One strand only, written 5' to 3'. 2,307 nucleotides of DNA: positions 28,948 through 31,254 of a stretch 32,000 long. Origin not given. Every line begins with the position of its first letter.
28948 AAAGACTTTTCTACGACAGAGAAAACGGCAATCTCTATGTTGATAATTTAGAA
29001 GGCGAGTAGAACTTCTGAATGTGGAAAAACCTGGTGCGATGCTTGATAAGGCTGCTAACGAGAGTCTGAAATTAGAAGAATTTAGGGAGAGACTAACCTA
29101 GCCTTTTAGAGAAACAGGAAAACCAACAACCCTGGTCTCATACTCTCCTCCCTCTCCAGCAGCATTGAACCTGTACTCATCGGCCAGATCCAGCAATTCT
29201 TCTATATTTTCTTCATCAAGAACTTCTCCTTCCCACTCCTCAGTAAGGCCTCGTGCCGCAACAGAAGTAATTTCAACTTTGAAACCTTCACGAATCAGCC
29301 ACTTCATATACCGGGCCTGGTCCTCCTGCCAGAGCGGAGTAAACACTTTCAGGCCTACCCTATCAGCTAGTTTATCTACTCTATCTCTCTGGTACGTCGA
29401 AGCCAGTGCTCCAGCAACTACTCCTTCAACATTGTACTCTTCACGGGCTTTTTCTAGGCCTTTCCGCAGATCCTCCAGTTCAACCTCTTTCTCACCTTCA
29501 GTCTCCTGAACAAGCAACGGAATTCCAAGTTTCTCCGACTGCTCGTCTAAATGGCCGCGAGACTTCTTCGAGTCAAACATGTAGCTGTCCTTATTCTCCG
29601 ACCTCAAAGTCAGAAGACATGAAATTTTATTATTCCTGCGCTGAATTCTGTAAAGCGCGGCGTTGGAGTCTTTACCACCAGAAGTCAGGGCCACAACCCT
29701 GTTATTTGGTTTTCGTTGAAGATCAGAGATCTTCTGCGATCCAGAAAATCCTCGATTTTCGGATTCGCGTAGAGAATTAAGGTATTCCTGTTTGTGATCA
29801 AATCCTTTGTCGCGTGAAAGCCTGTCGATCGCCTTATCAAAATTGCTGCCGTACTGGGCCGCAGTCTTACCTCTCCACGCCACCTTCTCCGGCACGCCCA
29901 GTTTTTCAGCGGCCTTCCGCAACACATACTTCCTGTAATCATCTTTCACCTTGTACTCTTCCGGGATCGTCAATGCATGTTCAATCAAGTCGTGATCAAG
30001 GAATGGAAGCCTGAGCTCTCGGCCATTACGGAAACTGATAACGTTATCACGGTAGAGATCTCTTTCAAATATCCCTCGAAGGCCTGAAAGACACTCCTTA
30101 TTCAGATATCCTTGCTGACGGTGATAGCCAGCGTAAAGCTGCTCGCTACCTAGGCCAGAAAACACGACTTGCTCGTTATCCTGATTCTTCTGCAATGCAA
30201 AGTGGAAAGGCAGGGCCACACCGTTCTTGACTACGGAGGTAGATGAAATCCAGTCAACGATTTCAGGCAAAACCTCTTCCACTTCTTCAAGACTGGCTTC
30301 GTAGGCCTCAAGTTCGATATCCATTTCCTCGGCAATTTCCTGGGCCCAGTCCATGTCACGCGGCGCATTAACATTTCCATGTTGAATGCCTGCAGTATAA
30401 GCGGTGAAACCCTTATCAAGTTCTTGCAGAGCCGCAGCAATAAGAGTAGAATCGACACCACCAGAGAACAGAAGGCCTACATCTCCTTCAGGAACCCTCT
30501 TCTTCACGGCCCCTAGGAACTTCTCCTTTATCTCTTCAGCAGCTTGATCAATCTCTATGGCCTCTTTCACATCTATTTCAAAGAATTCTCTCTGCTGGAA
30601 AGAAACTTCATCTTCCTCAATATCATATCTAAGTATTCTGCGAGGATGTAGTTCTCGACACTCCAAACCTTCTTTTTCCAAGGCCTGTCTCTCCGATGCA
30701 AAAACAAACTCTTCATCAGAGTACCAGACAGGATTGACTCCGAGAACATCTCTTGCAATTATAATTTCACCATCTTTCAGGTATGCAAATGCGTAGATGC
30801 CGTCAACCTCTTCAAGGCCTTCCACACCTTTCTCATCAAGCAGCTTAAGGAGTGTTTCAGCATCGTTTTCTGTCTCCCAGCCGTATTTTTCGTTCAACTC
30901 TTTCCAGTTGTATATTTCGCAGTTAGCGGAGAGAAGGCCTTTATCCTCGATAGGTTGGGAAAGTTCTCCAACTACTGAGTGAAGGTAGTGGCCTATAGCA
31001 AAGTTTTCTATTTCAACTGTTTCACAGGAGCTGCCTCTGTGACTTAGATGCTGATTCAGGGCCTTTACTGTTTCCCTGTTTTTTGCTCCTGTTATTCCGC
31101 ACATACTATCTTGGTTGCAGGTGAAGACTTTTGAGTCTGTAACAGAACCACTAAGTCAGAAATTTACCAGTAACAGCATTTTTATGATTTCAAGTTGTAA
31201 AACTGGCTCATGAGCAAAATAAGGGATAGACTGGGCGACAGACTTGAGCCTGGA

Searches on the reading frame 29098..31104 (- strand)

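Call 75: search_protein_families(library=pfam, proteins=[window:29098-31104:-], max_evalue=0.001)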
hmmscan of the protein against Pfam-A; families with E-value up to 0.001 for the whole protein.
window:29098-31104:- (668 aa): 8 families
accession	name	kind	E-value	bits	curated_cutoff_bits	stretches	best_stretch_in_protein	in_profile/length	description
PF01902.24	Diphthami_syn_2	-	1.6e-51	175.4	23.2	1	469-664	2-191/219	Diphthamide synthase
PF00733.27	Asn_synthase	-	5.6e-40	138.5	21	2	192-332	2-140/354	Asparagine synthase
PF13537.11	GATase_7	-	5.5e-17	62.4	25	1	49-143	13-122/123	Glutamine amidotransferase domain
PF13522.11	GATase_6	-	1.5e-15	57.8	27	1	35-138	12-130/130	Glutamine amidotransferase domain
PF03054.22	tRNA_Me_trans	-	4.4e-06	26.9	20.6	0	209-284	3-86/202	tRNA methyl transferase HUP domain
PF06508.19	QueC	-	2e-05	24.6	22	0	212-271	5-61/210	Queuosine biosynthesis protein QueC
PF24167.1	DUF7411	-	5.9e-05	23.2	28.7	0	209-305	3-89/194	Family of unknown function (DUF7411)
PF01171.26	ATP_bind_3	-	6.5e-05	23.2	27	0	213-273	6-69/182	PP-loop family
